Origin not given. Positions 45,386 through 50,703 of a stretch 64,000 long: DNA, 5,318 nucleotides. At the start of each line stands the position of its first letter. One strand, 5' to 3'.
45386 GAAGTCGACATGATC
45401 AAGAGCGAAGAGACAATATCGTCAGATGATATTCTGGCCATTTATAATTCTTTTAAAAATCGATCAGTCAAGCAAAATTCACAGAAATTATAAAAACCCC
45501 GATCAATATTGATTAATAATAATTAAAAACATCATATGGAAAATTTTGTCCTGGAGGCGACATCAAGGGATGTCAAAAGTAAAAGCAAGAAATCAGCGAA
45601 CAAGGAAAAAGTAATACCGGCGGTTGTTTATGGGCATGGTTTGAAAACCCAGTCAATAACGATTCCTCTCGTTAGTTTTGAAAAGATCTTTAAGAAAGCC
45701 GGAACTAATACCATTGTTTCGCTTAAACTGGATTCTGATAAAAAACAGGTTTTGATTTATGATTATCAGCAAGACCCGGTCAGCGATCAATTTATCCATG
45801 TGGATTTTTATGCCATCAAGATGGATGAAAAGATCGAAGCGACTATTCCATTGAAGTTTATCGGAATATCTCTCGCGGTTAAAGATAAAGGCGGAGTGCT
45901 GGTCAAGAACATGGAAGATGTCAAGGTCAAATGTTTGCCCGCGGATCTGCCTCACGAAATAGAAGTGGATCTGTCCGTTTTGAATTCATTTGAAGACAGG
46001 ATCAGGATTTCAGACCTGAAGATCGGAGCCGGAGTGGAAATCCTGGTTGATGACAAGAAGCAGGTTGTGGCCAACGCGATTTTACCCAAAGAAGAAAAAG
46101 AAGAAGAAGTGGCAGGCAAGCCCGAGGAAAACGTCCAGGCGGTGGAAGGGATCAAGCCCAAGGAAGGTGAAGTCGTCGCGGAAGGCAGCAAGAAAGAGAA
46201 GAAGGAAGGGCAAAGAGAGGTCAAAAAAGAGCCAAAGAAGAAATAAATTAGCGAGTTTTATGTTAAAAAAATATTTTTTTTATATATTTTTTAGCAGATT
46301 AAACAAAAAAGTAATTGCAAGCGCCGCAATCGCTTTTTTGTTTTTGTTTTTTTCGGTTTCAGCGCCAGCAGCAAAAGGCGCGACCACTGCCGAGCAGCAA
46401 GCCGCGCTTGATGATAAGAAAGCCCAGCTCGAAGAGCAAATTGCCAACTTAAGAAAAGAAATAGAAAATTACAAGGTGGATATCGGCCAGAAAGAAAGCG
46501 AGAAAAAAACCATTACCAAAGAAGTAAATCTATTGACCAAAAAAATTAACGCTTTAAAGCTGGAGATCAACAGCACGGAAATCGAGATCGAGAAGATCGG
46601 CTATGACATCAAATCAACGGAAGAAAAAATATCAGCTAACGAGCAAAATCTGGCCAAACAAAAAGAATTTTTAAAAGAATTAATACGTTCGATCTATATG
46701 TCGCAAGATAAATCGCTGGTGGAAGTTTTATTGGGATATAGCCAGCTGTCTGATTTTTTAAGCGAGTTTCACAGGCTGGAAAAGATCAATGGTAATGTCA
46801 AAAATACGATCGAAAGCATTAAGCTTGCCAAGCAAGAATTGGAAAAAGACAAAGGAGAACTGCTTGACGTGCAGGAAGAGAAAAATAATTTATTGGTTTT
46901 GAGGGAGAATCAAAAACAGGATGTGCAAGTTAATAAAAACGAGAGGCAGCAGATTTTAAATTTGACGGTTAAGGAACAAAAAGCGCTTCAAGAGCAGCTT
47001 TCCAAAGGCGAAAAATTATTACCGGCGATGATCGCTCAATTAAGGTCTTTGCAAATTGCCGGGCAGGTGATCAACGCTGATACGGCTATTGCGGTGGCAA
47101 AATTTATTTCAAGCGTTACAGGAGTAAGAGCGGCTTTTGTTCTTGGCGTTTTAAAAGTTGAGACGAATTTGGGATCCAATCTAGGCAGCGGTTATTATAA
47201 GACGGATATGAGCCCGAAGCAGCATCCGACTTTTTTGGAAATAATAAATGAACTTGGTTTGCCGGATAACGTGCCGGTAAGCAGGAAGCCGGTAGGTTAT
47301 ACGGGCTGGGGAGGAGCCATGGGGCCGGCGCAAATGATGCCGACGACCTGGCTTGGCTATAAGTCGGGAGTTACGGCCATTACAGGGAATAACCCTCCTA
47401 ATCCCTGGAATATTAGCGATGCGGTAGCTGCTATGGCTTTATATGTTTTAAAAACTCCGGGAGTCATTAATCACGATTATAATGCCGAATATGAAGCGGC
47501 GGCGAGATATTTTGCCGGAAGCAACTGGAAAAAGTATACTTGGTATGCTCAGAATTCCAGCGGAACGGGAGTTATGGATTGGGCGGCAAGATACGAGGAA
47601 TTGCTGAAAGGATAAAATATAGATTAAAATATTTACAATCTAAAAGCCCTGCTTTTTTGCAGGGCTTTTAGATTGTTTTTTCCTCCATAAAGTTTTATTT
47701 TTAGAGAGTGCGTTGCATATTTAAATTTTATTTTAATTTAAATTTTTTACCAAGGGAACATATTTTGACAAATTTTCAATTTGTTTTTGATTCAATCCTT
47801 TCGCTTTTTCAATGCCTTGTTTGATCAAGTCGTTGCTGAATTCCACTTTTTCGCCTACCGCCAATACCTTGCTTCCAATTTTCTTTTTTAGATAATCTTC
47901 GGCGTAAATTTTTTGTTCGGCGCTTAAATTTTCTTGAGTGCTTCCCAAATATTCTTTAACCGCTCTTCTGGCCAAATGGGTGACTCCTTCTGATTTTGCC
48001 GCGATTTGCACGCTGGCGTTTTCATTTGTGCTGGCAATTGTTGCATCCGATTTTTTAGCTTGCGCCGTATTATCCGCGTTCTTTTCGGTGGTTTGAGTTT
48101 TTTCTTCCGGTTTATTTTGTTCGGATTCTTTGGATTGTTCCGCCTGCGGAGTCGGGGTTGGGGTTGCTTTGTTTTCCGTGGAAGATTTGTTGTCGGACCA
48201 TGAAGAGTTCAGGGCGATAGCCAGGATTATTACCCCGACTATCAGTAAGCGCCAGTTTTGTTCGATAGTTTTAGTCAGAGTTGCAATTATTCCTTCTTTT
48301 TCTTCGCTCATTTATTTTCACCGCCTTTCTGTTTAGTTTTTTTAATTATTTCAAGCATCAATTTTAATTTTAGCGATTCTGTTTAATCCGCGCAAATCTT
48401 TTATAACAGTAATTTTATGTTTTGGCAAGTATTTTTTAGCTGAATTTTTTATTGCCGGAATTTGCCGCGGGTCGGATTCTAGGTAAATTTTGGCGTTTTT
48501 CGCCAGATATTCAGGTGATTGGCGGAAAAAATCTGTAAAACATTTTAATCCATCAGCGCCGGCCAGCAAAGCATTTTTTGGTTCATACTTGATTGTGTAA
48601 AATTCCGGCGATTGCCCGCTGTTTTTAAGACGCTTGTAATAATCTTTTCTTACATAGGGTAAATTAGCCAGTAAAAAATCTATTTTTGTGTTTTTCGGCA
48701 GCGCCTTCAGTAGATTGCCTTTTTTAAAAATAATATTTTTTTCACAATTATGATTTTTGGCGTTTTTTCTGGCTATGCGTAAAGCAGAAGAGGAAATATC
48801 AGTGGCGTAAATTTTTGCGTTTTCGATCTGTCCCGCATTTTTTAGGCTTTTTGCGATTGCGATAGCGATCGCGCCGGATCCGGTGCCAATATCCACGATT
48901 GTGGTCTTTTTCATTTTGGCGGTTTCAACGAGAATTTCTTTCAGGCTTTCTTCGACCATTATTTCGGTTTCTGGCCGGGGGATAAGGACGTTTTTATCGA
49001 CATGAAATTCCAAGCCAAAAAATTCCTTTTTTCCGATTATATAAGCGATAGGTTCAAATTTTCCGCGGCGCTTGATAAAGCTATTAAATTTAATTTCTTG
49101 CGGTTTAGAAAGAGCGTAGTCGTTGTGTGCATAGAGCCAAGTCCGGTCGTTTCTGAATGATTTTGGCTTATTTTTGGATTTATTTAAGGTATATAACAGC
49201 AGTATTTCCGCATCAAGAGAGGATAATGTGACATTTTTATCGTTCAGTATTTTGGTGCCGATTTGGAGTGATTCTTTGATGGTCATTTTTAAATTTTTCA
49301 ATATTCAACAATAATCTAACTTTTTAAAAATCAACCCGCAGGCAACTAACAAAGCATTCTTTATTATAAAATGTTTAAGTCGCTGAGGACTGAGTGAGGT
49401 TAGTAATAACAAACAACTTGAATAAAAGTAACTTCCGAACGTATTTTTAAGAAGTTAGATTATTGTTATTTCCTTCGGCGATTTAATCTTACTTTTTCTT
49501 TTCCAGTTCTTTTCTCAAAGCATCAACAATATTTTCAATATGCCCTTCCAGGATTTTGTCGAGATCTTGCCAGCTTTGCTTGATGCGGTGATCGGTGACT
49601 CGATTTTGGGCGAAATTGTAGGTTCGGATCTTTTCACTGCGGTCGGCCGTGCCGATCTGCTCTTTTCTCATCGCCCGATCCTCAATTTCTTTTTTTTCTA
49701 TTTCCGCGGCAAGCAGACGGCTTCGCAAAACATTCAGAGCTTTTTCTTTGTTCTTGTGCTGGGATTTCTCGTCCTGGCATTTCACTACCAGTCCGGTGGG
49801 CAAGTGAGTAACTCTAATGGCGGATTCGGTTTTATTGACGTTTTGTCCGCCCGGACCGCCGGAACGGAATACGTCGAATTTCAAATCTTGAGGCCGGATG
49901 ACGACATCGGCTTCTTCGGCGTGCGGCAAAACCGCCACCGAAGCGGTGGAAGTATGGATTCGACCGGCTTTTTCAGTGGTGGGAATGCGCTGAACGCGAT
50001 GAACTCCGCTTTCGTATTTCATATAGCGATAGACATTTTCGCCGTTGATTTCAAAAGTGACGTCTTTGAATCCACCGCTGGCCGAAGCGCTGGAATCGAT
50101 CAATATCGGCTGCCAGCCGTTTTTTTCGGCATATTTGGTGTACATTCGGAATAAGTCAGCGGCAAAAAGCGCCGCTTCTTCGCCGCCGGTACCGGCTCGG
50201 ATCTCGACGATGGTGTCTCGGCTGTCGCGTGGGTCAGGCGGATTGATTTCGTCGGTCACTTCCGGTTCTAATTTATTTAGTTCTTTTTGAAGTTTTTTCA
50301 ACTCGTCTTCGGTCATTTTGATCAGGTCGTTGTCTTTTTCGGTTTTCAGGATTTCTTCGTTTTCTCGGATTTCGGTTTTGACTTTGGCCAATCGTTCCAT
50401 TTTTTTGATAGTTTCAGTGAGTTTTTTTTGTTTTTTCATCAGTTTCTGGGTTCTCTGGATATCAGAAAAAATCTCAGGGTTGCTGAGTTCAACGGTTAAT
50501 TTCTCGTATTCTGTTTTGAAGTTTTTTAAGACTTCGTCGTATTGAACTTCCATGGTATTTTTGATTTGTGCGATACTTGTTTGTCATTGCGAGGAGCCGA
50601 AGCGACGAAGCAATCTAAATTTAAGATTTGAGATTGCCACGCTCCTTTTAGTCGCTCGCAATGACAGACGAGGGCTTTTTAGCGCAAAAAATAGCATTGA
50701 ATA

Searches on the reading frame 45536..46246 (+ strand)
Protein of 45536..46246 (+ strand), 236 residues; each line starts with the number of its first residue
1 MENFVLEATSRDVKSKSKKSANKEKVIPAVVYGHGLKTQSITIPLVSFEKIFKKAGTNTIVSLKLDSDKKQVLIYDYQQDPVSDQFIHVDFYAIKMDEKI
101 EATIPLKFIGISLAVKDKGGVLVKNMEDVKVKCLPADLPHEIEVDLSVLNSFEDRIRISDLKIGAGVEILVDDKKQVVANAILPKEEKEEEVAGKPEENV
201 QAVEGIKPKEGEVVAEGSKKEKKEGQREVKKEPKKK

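Call 86: search_protein_families(library=pfam, proteins=[window:45536-46246:+], max_evalue=0.001)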
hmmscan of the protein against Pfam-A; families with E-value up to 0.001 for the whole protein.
window:45536-46246:+ (236 aa): 2 families
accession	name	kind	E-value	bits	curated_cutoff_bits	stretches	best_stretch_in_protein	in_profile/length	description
PF14693.11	Ribosomal_TL5_C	-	1.3e-20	73.9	27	1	99-182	1-81/84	Ribosomal protein TL5, C-terminal domain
PF01386.24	Ribosomal_L25p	-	1e-19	71.2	23.6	1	6-91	1-82/82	Ribosomal L25p family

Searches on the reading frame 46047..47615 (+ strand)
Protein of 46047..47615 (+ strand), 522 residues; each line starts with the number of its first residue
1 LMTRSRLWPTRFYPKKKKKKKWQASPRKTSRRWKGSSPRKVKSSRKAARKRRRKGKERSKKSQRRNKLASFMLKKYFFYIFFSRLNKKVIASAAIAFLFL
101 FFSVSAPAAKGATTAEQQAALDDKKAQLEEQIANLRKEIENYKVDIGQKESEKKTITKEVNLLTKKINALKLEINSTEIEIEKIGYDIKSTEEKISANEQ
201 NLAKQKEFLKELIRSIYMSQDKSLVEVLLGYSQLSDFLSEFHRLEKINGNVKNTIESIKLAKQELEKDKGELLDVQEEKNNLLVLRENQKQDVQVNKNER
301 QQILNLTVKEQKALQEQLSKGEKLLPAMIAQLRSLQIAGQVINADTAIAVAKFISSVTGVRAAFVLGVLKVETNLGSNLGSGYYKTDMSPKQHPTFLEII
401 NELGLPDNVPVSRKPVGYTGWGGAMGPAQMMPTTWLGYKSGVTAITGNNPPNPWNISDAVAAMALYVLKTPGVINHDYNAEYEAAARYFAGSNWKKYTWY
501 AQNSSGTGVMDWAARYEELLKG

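Call 86: search_protein_families(library=pfam, proteins=[window:46047-47615:+], max_evalue=0.001)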
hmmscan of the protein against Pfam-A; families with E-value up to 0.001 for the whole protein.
window:46047-47615:+ (522 aa): 3 families
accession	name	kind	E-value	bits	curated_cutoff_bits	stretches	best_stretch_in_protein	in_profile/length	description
PF24568.1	CC_PcsB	-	1.5e-05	25.2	27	1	195-267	1-74/75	Peptidoglycan hydrolase PcsB, coiled-coil domain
PF13406.11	SLT_2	-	2.2e-05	24.2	24.3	1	349-467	75-196/292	Transglycosylase SLT domain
PF11932.13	DUF3450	-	0.00047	20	32.6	1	96-184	3-91/241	Protein of unknown function (DUF3450)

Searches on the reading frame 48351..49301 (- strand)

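Call 86: search_protein_families(library=pfam, proteins=[window:48351-49301:-], max_evalue=0.001)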
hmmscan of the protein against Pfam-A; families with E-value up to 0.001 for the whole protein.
window:48351-49301:- (316 aa): 16 families
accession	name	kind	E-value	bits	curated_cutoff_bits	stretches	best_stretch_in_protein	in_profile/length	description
PF17827.6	PrmC_N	-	4.8e-13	49.9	23.4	1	12-90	3-71/71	PrmC N-terminal domain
PF13847.12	Methyltransf_31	-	2.1e-12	47.4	27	1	131-213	3-81/145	Methyltransferase domain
PF06325.19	PrmA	-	2e-11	44.4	22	1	125-214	155-234/296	Ribosomal protein L11 methyltransferase (PrmA)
PF05175.20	MTS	-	1.6e-10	41.3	23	1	122-218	21-110/170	Methyltransferase small domain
PF02384.22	N6_Mtase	-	3.8e-10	40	20.4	1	119-236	33-152/311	N-6 DNA Methylase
PF13649.12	Methyltransf_25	-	7.4e-09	36.6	27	1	135-219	1-79/97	Methyltransferase domain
PF01170.24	UPF0020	-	4.3e-08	33.5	22.3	1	123-218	42-133/197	RMKL-like, methyltransferase domain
PF08242.18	Methyltransf_12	-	6e-06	27.3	30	1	136-212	1-71/98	Methyltransferase domain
PF09445.16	Methyltransf_15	-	9.2e-06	25.8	22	1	133-222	2-87/165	RNA cap guanine-N2 methyltransferase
PF01209.24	Ubie_methyltran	-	1.1e-05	25.3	20.1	1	128-199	44-109/233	ubiE/COQ5 methyltransferase family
PF12847.13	Methyltransf_18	-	1.4e-05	25.6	27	1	131-208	14-84/151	Methyltransferase domain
PF01739.24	CheR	-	1.6e-05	24.9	27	1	120-180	19-83/195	CheR methyltransferase, SAM binding domain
PF13679.12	Methyltransf_32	-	2.7e-05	24.6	27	1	116-202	13-94/143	Methyltransferase domain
PF10294.15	Methyltransf_16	-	5.7e-05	23.4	21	1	121-211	38-125/174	Lysine methyltransferase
PF13578.12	Methyltransf_24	-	0.00033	21.9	26.3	1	136-215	1-77/105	Methyltransferase domain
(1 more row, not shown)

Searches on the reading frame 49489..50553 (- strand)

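Call 87: search_protein_families(library=pfam, proteins=[window:49489-50553:-], max_evalue=0.001)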
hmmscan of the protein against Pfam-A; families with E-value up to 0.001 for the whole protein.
window:49489-50553:- (354 aa): 2 families
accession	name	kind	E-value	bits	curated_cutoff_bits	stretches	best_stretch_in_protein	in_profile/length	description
PF03462.23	PCRF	-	1.4e-69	234.2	24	1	13-206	2-194/194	PCRF domain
PF00472.26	RF-1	-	4.2e-43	146.4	35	1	214-323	2-116/116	RF-1 domain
